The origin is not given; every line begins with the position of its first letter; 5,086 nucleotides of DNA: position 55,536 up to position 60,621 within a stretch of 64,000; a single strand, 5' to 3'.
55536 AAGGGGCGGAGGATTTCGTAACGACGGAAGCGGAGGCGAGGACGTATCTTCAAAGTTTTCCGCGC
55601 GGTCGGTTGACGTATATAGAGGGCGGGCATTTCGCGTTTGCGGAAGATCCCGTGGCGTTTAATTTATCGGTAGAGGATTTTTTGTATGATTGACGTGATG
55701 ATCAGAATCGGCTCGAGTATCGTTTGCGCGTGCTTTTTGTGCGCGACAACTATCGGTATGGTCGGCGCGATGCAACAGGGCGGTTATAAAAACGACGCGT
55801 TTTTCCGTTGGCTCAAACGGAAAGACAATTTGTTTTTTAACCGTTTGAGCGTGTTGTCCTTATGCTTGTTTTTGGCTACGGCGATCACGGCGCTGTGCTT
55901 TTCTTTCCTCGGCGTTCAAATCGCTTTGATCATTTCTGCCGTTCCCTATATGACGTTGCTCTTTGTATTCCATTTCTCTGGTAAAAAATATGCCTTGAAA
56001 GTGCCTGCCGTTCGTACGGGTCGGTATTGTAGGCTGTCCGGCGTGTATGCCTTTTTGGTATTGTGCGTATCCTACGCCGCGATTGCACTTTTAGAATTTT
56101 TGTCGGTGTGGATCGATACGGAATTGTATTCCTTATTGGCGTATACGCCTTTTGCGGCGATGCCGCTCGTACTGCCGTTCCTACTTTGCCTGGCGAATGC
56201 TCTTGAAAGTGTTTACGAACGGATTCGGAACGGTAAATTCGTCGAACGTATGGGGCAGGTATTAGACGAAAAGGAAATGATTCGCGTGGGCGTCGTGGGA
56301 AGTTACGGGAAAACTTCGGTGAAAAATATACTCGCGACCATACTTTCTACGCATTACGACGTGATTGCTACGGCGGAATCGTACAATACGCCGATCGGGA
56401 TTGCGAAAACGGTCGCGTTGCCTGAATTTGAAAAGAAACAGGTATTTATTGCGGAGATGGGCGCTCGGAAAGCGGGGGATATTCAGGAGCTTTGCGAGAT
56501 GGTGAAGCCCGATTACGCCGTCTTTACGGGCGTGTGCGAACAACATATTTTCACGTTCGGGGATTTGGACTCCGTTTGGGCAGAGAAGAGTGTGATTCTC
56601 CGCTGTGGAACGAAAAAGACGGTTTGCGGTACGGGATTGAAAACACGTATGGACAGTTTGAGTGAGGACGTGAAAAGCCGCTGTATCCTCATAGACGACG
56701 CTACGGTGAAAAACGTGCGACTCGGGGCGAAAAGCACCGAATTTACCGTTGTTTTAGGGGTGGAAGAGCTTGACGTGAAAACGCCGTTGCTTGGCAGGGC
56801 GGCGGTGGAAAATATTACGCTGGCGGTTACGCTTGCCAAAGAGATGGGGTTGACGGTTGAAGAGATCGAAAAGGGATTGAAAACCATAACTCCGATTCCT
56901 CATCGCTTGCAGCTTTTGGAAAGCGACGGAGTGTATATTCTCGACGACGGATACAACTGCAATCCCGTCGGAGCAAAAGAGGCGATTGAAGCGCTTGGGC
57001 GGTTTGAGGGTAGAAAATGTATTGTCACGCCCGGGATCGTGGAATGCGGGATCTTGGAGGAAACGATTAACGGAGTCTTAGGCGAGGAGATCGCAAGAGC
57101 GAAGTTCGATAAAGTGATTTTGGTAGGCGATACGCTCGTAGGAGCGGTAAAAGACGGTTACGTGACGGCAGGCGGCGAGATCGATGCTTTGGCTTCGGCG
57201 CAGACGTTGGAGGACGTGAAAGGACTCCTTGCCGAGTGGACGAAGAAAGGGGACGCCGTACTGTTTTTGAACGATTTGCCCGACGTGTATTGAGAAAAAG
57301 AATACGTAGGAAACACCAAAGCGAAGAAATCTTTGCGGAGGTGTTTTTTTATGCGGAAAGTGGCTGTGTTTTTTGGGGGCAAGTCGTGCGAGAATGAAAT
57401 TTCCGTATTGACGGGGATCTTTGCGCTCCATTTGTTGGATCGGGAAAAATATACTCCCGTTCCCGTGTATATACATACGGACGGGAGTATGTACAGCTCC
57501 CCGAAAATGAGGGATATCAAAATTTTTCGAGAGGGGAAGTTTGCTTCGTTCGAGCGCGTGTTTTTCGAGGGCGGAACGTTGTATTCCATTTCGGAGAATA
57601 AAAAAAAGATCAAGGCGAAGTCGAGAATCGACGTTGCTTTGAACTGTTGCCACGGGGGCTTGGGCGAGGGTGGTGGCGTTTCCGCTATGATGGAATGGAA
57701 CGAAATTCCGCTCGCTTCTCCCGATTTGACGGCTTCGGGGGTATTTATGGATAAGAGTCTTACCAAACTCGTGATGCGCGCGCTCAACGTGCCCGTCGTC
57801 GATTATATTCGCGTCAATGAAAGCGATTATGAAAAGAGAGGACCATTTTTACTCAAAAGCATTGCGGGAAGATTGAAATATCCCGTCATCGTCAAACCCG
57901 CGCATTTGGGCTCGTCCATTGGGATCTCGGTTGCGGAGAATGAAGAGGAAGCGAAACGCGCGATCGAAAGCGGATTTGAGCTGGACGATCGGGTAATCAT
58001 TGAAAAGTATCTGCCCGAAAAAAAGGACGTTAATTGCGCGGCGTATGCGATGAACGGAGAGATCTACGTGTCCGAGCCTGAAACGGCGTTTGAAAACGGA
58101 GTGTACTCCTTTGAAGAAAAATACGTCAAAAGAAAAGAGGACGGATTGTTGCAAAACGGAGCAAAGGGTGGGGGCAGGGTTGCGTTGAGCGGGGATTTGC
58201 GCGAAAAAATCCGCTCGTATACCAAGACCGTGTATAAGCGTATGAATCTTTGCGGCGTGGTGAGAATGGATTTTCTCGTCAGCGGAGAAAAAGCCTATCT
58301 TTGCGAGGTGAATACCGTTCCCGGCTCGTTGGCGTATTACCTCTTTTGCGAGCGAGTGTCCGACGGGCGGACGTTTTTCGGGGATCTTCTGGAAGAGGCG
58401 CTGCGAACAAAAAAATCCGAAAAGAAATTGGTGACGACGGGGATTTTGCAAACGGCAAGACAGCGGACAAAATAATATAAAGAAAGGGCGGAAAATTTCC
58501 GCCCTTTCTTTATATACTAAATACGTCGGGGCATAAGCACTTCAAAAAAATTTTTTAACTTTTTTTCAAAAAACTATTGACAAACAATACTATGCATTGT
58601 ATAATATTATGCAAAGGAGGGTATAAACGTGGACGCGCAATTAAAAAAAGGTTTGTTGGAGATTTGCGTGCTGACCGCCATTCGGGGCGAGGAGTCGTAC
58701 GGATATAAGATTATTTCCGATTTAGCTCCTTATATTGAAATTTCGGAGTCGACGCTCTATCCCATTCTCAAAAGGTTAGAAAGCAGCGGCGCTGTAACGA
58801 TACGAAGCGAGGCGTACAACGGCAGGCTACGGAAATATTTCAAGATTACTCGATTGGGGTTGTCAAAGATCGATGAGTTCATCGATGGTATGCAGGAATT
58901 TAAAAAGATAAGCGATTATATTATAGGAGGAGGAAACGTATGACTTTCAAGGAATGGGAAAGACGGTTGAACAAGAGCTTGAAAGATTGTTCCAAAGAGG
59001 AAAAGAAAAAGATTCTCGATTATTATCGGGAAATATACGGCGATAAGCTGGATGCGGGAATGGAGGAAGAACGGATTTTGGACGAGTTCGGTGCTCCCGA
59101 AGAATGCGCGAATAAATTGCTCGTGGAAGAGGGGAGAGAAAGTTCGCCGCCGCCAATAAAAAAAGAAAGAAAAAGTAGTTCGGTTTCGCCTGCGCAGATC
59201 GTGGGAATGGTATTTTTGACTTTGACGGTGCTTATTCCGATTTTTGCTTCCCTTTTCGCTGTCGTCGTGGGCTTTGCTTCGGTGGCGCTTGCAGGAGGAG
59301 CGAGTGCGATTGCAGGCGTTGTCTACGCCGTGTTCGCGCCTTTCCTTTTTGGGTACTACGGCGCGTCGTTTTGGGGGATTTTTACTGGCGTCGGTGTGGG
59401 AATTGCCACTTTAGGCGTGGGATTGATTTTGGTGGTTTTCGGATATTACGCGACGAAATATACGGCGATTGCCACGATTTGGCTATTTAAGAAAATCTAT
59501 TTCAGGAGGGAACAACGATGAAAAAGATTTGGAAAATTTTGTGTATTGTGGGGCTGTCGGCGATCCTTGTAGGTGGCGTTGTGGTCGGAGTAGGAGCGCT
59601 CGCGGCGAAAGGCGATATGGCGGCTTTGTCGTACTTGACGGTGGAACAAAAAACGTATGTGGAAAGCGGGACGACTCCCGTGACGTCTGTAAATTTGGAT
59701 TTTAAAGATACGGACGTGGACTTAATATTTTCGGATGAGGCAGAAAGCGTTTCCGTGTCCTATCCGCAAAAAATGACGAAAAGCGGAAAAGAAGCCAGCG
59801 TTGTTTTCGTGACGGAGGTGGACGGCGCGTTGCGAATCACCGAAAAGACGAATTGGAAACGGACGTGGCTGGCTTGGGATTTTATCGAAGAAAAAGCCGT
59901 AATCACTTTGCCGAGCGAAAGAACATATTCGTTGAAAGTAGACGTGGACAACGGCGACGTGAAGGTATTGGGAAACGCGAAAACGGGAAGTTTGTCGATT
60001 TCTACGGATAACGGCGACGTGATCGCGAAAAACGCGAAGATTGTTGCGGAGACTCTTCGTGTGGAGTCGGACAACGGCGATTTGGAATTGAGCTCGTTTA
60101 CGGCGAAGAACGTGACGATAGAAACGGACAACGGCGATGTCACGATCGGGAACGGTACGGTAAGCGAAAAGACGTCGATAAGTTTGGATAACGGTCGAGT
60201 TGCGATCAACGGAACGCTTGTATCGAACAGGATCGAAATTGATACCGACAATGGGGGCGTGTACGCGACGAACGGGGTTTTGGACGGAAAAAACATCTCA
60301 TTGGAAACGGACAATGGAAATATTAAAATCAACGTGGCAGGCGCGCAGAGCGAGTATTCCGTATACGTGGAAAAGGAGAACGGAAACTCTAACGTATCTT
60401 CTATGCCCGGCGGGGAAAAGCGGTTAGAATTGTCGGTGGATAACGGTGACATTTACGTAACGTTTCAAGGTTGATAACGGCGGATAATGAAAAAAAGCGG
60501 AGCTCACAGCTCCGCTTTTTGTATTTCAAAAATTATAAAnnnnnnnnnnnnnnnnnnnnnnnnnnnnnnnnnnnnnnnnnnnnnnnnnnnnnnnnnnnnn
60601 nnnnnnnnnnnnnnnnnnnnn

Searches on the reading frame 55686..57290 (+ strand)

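Call 84: search_protein_families(library=pfam, proteins=[window:55686-57290:+], max_evalue=0.00001)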
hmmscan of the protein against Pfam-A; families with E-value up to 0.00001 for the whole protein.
window:55686-57290:+ (535 aa): 2 families
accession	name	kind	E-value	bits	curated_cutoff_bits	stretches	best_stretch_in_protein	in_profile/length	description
PF08245.18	Mur_ligase_M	-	1.2e-22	81.3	24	1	203-383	1-199/200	Mur ligase middle domain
PF02875.26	Mur_ligase_C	-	8.4e-07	30.3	28.4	1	406-527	1-123/127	Mur ligase, glutamate ligase domain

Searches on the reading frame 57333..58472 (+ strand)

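Call 84: search_protein_families(library=pfam, proteins=[window:57333-58472:+], max_evalue=0.00001)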
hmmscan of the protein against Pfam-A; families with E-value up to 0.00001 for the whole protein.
window:57333-58472:+ (380 aa): 4 families
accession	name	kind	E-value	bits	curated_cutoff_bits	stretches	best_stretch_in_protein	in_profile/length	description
PF07478.18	Dala_Dala_lig_C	-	1.5e-35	123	24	1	148-345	2-191/204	D-ala D-ala ligase C-terminus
PF01820.27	Dala_Dala_lig_N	-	1.1e-18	68.3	34.6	1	9-127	1-118/121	D-ala D-ala ligase N-terminus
PF02786.22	CPSase_L_D2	-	4.4e-09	36.6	19.8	1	140-235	1-97/211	Carbamoyl-phosphate synthase L chain, ATP binding domain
PF02222.28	ATP-grasp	-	6.7e-08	32.8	27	1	148-326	3-159/179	ATP-grasp domain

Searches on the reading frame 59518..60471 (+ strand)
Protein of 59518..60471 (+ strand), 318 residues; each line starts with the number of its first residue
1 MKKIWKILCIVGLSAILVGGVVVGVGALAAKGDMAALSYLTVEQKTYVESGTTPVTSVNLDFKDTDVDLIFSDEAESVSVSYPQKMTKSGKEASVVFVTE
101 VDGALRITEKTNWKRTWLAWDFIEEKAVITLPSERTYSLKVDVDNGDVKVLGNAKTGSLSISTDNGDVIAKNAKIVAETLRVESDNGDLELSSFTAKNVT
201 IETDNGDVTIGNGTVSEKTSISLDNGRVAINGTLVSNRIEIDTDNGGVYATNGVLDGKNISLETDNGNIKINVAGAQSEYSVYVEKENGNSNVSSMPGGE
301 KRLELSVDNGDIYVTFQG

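Call 84: search_protein_families(library=pfam, proteins=[window:59518-60471:+], max_evalue=0.00001)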
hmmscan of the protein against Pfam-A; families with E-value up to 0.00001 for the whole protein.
window:59518-60471:+ (318 aa): 1 family
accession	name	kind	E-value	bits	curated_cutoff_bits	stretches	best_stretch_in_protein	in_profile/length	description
PF13349.12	DUF4097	-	2.1e-20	73.6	22.9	1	57-303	3-235/247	Toastrack DUF4097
